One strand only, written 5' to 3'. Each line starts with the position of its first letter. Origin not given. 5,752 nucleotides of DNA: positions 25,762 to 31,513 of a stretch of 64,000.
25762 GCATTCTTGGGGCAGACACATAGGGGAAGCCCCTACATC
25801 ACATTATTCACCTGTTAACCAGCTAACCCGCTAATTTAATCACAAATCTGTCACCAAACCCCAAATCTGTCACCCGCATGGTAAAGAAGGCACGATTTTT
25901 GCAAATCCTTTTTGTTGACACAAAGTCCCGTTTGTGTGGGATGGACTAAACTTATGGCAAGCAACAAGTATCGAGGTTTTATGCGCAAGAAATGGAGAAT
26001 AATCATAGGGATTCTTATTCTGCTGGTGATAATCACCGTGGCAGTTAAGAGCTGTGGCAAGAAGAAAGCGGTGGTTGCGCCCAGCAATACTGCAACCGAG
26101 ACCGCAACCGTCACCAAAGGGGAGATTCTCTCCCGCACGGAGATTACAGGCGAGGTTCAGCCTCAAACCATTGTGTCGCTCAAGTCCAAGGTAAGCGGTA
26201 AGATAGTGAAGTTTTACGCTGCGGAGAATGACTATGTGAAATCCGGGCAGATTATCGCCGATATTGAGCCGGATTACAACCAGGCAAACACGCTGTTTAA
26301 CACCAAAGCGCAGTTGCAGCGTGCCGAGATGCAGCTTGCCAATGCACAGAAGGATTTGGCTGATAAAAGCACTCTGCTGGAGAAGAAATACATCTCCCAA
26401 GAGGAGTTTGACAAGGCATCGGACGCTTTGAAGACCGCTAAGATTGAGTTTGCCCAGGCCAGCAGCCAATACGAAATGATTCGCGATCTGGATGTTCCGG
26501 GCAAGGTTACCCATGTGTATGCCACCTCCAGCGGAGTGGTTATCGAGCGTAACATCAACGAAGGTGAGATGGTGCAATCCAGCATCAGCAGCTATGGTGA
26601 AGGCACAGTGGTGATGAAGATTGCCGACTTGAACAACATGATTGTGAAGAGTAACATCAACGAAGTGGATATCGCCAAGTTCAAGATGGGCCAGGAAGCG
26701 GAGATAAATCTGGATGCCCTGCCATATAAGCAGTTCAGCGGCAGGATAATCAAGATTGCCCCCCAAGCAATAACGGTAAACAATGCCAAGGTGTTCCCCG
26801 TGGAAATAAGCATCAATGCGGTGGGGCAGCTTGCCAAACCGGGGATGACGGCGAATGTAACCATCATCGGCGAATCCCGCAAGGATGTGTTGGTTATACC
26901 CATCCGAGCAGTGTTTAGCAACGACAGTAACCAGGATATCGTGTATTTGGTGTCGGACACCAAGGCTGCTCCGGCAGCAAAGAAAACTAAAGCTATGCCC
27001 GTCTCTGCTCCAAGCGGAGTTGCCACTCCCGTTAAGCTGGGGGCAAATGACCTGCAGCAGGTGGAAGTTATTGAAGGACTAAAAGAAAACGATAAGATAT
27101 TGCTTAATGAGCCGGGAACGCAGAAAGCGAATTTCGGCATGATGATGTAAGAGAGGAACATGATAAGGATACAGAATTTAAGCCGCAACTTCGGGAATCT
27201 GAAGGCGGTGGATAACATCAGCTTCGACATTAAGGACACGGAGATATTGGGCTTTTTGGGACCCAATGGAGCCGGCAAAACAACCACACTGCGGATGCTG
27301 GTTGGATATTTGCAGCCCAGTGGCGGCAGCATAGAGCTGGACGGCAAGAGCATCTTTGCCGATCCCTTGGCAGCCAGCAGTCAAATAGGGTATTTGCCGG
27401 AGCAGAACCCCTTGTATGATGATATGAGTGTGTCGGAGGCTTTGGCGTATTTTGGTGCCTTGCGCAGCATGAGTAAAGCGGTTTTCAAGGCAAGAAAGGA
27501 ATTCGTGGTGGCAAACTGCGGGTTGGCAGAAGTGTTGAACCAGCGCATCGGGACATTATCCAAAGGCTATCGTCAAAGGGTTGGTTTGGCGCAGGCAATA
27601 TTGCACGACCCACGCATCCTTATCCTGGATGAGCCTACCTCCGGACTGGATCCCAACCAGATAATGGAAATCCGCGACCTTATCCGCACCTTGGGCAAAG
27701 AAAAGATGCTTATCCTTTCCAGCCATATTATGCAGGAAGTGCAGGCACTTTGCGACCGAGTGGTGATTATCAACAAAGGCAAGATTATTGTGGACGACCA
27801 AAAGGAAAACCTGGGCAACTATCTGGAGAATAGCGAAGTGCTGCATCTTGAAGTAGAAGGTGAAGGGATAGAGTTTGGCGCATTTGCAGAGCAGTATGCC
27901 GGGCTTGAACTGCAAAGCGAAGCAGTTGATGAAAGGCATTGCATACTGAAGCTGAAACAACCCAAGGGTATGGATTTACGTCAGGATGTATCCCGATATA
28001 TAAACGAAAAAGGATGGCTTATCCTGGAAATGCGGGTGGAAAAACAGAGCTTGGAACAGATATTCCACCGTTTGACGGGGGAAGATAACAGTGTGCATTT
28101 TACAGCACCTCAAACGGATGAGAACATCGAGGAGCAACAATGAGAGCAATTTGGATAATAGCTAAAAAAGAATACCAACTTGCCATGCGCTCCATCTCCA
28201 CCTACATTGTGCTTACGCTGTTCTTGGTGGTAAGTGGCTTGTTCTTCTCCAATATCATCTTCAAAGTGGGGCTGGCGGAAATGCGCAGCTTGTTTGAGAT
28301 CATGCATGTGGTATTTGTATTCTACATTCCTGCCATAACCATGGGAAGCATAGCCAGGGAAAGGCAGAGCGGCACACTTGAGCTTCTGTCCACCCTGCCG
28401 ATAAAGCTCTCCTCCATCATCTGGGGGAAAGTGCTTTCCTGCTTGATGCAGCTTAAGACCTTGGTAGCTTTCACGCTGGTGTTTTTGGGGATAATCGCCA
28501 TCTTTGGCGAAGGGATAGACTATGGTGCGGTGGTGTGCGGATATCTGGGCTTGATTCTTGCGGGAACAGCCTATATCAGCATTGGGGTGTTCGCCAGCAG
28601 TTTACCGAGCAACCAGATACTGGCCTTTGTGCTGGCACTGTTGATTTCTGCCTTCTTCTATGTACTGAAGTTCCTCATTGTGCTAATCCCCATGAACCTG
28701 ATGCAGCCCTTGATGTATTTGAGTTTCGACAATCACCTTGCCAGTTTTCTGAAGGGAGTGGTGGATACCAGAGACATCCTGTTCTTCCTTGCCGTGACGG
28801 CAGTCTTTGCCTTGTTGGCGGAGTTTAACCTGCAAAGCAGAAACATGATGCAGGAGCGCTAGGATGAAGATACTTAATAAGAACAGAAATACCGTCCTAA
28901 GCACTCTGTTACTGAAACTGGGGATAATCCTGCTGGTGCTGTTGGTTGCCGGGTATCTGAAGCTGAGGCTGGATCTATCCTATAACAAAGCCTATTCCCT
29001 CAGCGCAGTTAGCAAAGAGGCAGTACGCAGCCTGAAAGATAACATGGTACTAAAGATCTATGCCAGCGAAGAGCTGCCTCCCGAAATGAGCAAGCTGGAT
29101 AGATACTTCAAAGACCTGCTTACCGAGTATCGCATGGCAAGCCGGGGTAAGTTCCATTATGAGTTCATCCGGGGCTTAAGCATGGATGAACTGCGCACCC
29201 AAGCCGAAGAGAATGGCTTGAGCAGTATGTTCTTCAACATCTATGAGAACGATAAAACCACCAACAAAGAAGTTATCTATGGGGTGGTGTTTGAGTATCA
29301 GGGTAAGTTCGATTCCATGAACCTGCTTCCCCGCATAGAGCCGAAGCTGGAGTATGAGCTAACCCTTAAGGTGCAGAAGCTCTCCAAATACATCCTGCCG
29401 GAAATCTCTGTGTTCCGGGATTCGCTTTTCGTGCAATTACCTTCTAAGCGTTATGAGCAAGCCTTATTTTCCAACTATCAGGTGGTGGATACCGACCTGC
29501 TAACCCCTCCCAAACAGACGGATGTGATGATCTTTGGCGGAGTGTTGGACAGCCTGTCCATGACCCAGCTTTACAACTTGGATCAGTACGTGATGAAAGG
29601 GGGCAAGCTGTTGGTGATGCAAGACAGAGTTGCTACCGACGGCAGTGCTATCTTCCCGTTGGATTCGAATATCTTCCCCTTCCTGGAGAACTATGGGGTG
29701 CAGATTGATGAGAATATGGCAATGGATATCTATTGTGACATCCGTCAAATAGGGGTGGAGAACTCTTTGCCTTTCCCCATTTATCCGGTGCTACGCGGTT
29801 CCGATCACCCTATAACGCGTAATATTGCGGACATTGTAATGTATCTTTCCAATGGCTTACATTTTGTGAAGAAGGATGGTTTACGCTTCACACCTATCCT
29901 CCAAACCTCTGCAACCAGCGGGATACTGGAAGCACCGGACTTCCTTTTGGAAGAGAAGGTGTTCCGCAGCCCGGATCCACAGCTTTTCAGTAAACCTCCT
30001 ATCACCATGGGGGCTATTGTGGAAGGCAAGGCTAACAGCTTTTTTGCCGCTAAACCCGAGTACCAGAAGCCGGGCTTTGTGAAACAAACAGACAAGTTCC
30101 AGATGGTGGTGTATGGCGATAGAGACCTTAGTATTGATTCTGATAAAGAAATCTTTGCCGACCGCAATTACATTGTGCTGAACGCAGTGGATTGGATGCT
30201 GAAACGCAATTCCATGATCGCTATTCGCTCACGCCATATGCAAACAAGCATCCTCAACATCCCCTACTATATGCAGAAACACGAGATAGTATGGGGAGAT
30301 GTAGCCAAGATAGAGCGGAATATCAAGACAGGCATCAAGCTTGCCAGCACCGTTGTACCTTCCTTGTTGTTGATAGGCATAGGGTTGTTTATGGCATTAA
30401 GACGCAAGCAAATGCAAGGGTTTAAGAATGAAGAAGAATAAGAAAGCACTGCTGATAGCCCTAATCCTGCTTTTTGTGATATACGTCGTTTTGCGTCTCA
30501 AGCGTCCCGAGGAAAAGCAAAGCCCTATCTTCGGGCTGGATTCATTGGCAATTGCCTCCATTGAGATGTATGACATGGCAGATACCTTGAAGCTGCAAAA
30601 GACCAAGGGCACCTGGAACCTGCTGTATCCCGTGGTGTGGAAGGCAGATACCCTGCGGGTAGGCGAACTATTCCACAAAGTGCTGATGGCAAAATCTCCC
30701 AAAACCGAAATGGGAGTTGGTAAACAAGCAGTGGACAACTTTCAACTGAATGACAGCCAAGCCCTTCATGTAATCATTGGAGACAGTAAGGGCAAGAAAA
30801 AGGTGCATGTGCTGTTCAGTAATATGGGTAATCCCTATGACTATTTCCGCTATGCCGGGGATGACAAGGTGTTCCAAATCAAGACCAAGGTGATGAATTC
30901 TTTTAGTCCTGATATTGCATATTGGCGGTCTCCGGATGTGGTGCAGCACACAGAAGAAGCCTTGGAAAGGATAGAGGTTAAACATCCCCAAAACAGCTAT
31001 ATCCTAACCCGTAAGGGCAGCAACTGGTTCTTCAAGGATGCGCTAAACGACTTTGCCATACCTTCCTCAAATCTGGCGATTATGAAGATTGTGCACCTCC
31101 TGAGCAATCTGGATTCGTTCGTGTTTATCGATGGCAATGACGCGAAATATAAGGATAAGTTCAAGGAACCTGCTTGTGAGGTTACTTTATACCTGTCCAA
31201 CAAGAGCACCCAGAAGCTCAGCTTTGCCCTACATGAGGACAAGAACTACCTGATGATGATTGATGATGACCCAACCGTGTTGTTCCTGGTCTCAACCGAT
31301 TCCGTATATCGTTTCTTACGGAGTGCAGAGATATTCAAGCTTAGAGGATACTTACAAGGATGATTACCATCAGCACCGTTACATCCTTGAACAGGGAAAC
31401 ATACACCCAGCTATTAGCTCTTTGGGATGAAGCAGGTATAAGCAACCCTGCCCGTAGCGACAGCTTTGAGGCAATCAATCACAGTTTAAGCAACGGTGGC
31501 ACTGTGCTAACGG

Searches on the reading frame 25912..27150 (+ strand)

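Call 63: search_protein_families(library=pfam, proteins=[window:25912-27150:+], max_evalue=0.0001)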
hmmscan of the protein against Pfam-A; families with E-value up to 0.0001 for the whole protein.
window:25912-27150:+ (412 aa): 3 families
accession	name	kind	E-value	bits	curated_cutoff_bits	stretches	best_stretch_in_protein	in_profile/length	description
PF16576.10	HlyD_D23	-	2.2e-22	79.8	30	1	82-314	12-214/214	Barrel-sandwich domain of CusB or HlyD membrane-fusion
PF13437.12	HlyD_3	-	2.9e-14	54.1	22.2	1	202-310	2-105/106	HlyD family secretion protein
PF13533.13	Biotin_lipoyl_2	-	2e-06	27.9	29.8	1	88-118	1-31/32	Biotin-lipoyl like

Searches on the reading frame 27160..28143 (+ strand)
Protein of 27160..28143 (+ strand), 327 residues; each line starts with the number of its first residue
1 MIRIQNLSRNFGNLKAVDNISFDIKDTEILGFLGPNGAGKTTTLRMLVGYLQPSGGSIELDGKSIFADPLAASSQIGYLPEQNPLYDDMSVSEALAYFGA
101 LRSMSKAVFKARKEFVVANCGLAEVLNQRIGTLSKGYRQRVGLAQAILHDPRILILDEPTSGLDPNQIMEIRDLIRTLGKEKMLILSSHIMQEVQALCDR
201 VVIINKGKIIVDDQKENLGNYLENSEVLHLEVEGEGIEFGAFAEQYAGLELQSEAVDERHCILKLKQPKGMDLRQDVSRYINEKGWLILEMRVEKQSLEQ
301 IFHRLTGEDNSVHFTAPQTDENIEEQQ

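Call 63: search_protein_families(library=pfam, proteins=[window:27160-28143:+], max_evalue=0.0001)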
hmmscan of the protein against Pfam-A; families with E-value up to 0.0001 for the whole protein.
window:27160-28143:+ (327 aa): 2 families
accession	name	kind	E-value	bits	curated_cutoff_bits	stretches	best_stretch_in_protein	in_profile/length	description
PF00005.33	ABC_tran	-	2.8e-31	109.4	25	1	18-161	2-137/137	ABC transporter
PF13304.12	AAA_21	-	1.6e-09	38.7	27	1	133-190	238-299/304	AAA domain, putative AbiEii toxin, Type IV TA system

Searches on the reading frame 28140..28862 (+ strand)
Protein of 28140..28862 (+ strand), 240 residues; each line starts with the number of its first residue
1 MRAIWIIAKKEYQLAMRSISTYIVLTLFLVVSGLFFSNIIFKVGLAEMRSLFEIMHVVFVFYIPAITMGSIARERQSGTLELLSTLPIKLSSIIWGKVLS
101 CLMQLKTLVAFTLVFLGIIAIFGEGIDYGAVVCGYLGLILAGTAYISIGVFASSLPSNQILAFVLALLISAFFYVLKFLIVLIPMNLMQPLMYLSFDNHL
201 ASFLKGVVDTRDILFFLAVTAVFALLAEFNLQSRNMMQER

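Call 63: search_protein_families(library=pfam, proteins=[window:28140-28862:+], max_evalue=0.0001)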
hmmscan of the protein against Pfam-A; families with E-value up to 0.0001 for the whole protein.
window:28140-28862:+ (240 aa): 3 families
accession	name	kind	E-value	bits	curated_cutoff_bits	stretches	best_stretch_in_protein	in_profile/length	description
PF12679.13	ABC2_membrane_2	-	9.2e-13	48.5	27.2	1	5-230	1-242/283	ABC-2 family transporter protein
PF12698.13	ABC2_membrane_3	-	7e-07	29.1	31.6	1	55-189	168-296/347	ABC-2 family transporter protein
PF01061.29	ABC2_membrane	-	2.2e-05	24.5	26.9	1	3-196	2-198/211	ABC-2 type transporter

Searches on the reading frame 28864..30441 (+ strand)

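Call 63: search_protein_families(library=pfam, proteins=[window:28864-30441:+], max_evalue=0.0001)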
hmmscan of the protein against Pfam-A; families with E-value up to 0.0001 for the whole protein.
window:28864-30441:+ (525 aa): 3 families
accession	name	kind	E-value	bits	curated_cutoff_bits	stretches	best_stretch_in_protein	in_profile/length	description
PF09822.16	ABC_transp_aux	-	3.3e-43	148.4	34.7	1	193-427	17-263/288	ABC-type uncharacterized transport system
PF23357.1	DUF7088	-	6.8e-20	71.6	27.8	1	41-143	2-104/105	Domain of unknown function (DUF7088)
PF23355.1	IFT52_GIFT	-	4.2e-05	23.2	27.2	1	195-285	19-107/246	IFT52 GIFT domain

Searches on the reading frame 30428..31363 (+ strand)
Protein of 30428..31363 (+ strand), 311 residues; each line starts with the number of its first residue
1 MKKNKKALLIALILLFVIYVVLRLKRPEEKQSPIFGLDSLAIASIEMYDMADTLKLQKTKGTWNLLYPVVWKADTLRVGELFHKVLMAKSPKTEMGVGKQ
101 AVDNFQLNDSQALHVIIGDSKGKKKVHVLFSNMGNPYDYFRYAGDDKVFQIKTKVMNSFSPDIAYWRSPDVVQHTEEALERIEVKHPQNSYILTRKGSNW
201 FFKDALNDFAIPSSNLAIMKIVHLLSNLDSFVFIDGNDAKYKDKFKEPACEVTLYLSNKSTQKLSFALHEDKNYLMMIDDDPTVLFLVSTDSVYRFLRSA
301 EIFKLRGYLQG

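Call 63: search_protein_families(library=pfam, proteins=[window:30428-31363:+], max_evalue=0.0001)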
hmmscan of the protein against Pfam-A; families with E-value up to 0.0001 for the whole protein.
window:30428-31363:+ (311 aa): 1 family
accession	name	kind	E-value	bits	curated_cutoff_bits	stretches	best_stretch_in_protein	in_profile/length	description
PF14238.11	DUF4340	-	1.5e-19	71.4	25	1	63-208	1-144/183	Domain of unknown function (DUF4340)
